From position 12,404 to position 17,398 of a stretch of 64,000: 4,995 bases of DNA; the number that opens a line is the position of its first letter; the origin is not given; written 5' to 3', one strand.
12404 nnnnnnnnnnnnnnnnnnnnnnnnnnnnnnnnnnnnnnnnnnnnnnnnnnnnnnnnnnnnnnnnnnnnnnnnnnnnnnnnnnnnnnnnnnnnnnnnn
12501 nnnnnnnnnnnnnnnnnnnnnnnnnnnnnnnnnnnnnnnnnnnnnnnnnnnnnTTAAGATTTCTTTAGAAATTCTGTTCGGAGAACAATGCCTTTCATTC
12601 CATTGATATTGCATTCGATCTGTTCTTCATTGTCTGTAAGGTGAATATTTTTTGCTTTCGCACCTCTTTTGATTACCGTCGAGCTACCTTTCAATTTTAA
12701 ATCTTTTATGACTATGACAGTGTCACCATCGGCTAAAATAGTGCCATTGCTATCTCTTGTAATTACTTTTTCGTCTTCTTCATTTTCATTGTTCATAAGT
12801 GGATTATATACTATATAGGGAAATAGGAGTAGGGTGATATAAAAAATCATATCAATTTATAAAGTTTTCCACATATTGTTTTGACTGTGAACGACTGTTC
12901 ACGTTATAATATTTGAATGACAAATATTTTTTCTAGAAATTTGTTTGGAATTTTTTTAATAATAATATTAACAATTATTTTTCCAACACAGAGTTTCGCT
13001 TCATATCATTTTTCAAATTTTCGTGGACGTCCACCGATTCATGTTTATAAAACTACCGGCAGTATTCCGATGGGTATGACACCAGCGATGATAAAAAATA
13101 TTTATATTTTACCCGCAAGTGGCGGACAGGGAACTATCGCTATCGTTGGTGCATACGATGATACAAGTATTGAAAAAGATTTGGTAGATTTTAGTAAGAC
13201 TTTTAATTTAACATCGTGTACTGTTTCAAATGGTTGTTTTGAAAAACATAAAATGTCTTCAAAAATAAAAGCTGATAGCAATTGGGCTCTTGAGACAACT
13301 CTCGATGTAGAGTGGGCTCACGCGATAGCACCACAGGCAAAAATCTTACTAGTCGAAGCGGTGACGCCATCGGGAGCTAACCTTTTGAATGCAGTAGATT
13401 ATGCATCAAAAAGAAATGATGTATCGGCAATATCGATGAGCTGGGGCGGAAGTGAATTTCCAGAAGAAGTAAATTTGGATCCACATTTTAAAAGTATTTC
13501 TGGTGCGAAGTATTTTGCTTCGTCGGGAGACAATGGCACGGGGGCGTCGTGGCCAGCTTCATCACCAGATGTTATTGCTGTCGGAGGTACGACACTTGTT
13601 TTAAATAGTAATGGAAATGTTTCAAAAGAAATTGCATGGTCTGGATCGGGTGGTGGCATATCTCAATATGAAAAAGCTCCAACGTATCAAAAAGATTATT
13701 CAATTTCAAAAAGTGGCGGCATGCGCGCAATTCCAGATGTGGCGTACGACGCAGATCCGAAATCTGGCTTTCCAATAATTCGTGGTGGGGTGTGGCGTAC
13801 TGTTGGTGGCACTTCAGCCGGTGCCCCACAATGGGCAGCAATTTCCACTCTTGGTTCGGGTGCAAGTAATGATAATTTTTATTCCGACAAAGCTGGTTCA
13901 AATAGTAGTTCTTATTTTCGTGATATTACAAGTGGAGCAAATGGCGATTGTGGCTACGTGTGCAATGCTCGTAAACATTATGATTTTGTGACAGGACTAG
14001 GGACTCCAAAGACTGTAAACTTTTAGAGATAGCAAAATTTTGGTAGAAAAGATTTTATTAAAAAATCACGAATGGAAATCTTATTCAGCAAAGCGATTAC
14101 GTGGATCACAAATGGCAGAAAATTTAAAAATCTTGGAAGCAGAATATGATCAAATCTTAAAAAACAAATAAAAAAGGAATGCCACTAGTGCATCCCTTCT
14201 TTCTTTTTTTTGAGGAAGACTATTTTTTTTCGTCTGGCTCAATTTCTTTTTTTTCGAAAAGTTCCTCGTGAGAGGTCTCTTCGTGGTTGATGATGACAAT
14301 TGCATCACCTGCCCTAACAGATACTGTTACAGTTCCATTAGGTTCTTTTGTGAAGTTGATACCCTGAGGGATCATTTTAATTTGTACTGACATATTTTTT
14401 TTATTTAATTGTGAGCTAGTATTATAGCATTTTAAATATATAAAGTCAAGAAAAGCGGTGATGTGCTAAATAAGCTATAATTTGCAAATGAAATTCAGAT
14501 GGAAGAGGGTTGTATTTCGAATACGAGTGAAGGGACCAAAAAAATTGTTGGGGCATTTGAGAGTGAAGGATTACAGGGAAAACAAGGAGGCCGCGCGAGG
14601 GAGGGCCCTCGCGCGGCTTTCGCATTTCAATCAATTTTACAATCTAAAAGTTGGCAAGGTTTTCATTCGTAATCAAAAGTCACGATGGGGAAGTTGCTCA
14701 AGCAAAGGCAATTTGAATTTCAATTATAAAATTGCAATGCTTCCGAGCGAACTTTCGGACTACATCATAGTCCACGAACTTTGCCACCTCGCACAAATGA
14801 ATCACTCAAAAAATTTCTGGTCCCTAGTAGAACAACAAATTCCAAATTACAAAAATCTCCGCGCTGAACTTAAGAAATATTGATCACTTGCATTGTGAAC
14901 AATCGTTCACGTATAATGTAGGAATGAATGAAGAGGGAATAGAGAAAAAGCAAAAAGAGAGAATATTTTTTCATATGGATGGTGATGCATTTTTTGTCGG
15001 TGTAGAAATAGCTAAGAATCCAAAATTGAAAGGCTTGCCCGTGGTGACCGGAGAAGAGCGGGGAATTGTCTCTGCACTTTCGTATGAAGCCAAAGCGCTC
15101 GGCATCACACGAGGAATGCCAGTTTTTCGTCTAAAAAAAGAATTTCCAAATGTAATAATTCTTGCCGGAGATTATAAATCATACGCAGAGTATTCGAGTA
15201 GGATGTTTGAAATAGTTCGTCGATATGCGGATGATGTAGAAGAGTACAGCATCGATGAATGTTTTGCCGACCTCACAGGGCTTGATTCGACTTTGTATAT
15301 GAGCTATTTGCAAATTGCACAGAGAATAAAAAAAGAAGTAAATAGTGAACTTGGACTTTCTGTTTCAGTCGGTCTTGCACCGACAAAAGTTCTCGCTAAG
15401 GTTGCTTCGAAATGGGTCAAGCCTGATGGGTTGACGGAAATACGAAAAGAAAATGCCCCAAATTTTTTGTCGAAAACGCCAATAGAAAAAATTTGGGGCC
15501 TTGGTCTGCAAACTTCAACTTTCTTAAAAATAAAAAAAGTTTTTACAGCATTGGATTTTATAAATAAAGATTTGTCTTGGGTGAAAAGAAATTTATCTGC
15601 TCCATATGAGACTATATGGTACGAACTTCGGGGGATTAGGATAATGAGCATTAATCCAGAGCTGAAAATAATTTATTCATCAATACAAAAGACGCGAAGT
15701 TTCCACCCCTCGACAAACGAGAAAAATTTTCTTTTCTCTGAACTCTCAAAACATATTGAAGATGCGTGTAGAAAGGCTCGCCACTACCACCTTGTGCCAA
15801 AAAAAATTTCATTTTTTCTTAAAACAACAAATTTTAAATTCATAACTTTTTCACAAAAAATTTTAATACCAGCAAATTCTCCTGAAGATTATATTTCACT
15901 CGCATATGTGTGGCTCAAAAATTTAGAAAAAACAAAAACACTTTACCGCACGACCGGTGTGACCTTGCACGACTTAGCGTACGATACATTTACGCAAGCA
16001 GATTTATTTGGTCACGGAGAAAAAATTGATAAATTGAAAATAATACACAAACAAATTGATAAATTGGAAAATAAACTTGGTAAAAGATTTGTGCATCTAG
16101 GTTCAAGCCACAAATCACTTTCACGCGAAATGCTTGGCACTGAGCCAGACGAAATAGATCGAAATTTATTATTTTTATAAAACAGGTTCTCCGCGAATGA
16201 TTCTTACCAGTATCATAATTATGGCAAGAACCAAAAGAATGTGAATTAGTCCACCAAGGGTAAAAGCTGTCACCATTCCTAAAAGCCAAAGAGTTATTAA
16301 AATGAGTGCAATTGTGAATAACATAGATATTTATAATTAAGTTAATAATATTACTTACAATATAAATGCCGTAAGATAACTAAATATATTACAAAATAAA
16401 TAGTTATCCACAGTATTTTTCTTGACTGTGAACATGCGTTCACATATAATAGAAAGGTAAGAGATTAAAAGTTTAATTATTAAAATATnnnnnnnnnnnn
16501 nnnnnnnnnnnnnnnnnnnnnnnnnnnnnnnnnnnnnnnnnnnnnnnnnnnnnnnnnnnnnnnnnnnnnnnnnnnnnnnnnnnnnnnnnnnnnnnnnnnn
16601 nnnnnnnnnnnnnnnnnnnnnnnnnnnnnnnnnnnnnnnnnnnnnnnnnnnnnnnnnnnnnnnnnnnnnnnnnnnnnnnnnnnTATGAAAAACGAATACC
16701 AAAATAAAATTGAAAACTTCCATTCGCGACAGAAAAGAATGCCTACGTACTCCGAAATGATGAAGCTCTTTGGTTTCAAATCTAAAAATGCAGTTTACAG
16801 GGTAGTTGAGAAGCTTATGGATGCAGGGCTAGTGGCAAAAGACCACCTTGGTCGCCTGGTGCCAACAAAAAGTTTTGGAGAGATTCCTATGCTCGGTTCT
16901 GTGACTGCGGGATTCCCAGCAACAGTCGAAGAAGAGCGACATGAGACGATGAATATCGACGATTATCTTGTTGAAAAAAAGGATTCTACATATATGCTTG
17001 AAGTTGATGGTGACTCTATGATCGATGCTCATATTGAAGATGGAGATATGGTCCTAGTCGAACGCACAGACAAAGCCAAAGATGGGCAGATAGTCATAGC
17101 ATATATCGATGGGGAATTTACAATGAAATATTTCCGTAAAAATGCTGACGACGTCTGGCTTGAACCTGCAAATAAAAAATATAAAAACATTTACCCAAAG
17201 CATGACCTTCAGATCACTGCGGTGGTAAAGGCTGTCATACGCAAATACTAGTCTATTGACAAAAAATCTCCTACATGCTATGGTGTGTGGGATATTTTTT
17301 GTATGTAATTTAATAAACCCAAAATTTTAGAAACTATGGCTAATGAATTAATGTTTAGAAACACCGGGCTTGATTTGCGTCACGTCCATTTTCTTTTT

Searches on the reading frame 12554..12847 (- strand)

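Call 40: search_protein_families(library=pfam, proteins=[window:12554-12847:-], max_evalue=0.01)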
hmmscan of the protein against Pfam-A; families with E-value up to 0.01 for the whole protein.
window:12554-12847:- (97 aa): 1 family
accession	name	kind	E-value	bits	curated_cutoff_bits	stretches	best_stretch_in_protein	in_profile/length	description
PF03831.20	YjdM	-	1.6e-29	102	23.2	1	31-96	2-68/69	PhnA domain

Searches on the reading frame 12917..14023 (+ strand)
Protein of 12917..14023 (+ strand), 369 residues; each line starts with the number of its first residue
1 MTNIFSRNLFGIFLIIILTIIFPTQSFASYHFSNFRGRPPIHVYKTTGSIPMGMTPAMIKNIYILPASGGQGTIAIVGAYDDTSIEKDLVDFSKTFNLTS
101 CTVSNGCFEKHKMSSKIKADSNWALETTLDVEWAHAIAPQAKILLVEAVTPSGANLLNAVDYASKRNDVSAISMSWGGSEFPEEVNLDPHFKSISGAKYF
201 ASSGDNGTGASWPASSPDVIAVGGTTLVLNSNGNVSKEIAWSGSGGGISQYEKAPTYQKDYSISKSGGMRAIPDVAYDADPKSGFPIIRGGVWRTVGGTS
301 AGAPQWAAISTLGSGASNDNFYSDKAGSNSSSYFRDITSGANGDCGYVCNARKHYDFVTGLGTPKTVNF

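Call 40: search_protein_families(library=pfam, proteins=[window:12917-14023:+], max_evalue=0.01)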
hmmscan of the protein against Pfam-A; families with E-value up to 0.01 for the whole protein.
window:12917-14023:+ (369 aa): 0 families

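Call 48: search_protein_families(library=phrogs, proteins=[window:12917-14023:+], max_evalue=0.001)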
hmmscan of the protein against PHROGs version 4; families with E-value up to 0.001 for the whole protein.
window:12917-14023:+ (369 aa): 0 families

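Call 94: search_solved_structures(query=window:12917-14023:+, max_evalue=0.1)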
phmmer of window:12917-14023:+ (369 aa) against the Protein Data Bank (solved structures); distinct sequences matched with E-value up to 0.1: 16.
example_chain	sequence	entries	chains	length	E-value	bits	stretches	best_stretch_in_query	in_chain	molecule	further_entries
1t1e_A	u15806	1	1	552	3.4e-22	82.7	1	23-365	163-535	kumamolisin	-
1t1g_A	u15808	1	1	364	1.9e-21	80.2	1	51-365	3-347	kumamolisin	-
1gt9_1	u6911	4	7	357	3.2e-21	79.4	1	51-365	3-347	KUMAMOLYSIN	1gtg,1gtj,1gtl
1t1i_A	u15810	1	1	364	2.5e-19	73.2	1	51-365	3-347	kumamolisin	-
4ne7_A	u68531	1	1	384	2.2e-17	66.8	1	51-366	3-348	Kumamolisin-As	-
1sio_A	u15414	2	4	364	4.4e-17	65.8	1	51-366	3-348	kumamolisin-As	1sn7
1zvj_A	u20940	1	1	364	1.3e-16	64.3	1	51-366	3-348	kumamolisin-As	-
1siu_A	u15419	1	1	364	1.7e-16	63.9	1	51-366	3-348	kumamolisin-As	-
1zvk_A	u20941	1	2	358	2.4e-16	63.4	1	51-366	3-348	kumamolisin-As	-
6m8w_A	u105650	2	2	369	8.3e-15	58.3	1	209-363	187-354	SEDOLISIN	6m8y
1ga1_A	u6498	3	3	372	8.6e-15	58.3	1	209-363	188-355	SERINE-CARBOXYL PROTEINASE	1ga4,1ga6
6m9c_A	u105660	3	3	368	9.3e-15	58.2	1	209-363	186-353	SEDOLISIN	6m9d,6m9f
1nlu_A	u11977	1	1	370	9.9e-15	58.1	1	209-363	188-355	SEDOLISIN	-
3ee6_A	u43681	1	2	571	0.0044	19.7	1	195-287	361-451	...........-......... 1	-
3edy_A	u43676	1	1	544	0.0045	19.7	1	195-287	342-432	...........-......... 1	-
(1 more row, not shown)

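Call 95: search_protein_families(library=ncbifam, proteins=[window:12917-14023:+], max_evalue=0.01)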
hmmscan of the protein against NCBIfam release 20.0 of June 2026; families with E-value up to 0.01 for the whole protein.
window:12917-14023:+ (369 aa): 0 families

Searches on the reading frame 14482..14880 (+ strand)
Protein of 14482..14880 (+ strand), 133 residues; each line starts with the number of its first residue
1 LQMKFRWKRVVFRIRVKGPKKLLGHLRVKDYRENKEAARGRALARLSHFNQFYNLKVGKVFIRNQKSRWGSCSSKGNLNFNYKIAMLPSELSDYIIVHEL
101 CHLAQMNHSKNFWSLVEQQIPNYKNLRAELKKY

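Call 3: search_protein_families(library=pfam, proteins=[window:14482-14880:+], max_evalue=0.01)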
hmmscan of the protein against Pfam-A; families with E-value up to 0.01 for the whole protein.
window:14482-14880:+ (133 aa): 3 families
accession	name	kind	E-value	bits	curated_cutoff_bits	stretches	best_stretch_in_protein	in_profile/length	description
PF01863.23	YgjP-like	-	1.4e-36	126.9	26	1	35-132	109-206/207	YgjP-like, metallopeptidase domain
PF08325.16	WLM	-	0.00018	22.1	26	1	95-127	86-118/190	WLM domain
PF10263.15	SprT-like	-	0.0027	18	25.6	1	47-106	6-75/108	SprT-like family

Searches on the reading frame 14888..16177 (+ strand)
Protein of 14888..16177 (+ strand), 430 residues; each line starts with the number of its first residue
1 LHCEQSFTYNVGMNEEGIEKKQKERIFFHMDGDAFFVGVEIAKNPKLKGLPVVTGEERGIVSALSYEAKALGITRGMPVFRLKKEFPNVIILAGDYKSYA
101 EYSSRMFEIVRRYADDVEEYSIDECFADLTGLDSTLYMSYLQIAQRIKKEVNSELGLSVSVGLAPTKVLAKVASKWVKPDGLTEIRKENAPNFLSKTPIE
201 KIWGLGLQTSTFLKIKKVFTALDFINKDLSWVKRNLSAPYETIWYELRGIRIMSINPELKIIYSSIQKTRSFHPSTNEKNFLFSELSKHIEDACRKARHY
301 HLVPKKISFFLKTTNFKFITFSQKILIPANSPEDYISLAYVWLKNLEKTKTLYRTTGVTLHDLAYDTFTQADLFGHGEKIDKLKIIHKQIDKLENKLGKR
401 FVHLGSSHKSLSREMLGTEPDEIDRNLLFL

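Call 3: search_protein_families(library=pfam, proteins=[window:14888-16177:+], max_evalue=0.01)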
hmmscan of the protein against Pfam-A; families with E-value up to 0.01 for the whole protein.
window:14888-16177:+ (430 aa): 3 families
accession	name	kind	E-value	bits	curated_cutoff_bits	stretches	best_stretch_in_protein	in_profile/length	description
PF00817.25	IMS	-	1.3e-44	152.1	23.2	1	31-175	2-148/148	impB/mucB/samB family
PF11799.13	IMS_C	-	7.5e-12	46.1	20.7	1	265-373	3-109/109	impB/mucB/samB family C-terminal domain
PF11798.14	IMS_HHH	-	0.0043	17.7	24.4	0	188-206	2-20/32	IMS family HHH motif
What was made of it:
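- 14895..14910 (.): LexA box in the dinB promoter: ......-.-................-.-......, then 6 nt, then ATG at 14924. dinB is 14924..16180. Pfam IMS and IMS_C (call 3).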

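Call 95: search_protein_families(library=ncbifam, proteins=[window:14924-16177:+], max_evalue=0.01)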
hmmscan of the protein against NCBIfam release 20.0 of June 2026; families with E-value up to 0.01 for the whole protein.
window:14924-16177:+ (418 aa): 10 families
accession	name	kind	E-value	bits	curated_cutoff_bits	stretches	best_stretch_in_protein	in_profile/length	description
NF002492.0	PRK01810.1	equivalog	1.2e-66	225.1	399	1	8-397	5-396/412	DNA polymerase IV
NF002677.0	PRK02406.1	equivalog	3.7e-58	197.3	256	1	10-351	3-343/357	DNA polymerase IV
NF002751.0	PRK02794.1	equivalog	5.1e-58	196.9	371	1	16-398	41-420/425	DNA polymerase IV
NF002848.0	PRK03103.1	subfamily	7.4e-57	192.7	381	1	11-398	2-394/410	DNA polymerase IV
NF010731.0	PRK14133.1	equivalog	1.3e-55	189.1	362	1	12-361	2-346/352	DNA polymerase IV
NF003015.0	PRK03858.1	subfamily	1.5e-50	172.5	367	1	15-391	9-381/399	DNA polymerase IV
NF002882.0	PRK03348.1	equivalog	9.5e-49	166.4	389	1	11-371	3-362/461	DNA polymerase IV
NF002955.0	PRK03609.1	subfamily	9.9e-48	163.1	431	1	15-392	2-391/422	translesion error-prone DNA polymerase V subunit UmuC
NF002883.0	PRK03352.1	equivalog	4.2e-40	138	330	1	11-346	3-337/347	DNA polymerase IV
NF002292.0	PRK01216.1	equivalog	9.1e-37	126.9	339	1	15-352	3-340/351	DNA polymerase IV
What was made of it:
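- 14895..14910 (.): NCBIfam DNA polymerase IV models are the best matches, all below their curated cut-offs (call 95).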

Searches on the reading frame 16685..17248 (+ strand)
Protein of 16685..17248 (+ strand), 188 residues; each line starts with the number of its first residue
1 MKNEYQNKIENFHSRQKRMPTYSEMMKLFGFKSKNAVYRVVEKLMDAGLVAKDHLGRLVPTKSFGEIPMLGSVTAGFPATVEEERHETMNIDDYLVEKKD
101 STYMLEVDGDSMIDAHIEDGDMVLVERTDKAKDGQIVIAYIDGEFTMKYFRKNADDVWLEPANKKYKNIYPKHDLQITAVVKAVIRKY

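Call 3: search_protein_families(library=pfam, proteins=[window:16685-17248:+], max_evalue=0.01)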
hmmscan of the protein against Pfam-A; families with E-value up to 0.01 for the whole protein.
window:16685-17248:+ (188 aa): 1 family
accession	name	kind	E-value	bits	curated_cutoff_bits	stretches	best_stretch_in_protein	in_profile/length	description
PF00717.28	Peptidase_S24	-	6.8e-31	106.8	23.3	1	68-181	1-115/116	Peptidase S24-like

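Call 4: search_protein_families(library=ncbifam, proteins=[window:16685-17248:+], max_evalue=0.01)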
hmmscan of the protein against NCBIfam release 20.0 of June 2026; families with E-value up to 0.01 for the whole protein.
window:16685-17248:+ (188 aa): 4 families
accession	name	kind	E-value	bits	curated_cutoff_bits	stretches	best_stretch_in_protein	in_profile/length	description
TIGR00498.1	lexA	equivalog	6e-39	133.7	110.95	1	9-187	15-201/203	transcriptional repressor LexA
NF007621.2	PRK10276.1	subfamily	1.7e-32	111.9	110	1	75-186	2-115/115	translesion error-prone DNA polymerase V autoproteolytic subunit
NF051876.1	transXXX_HumD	equivalog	1.9e-09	37.5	120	1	76-177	2-103/129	HumD family translesion DNA polymerase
NF041423.1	MobC_subf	subfamily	0.0041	16.4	200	1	20-55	31-66/240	MobC family replication-relaxation protein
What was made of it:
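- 16489..17251 (+): Small conserved ORF (16489..16683, 64 aa) followed by lexA (16685..17251, 188 aa). TIGR00498 lexA, 133.7 bits (call 4).
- Checked: ORF 16685..17251 scores 133.7 bits on TIGR00498 lexA, above the cut-off of 110.95 (call 4).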

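Call 59: list_cluster_members(proteins=[P0001, window:16685-17248:+])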
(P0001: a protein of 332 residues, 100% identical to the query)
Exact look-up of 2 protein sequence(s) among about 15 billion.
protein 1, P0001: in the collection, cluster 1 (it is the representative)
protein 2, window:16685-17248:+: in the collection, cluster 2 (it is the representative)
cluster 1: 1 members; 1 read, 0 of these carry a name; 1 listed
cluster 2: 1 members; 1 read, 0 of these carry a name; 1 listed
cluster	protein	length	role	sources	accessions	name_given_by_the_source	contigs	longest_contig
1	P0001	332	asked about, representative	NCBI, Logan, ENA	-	-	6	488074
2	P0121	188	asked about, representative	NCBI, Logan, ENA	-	-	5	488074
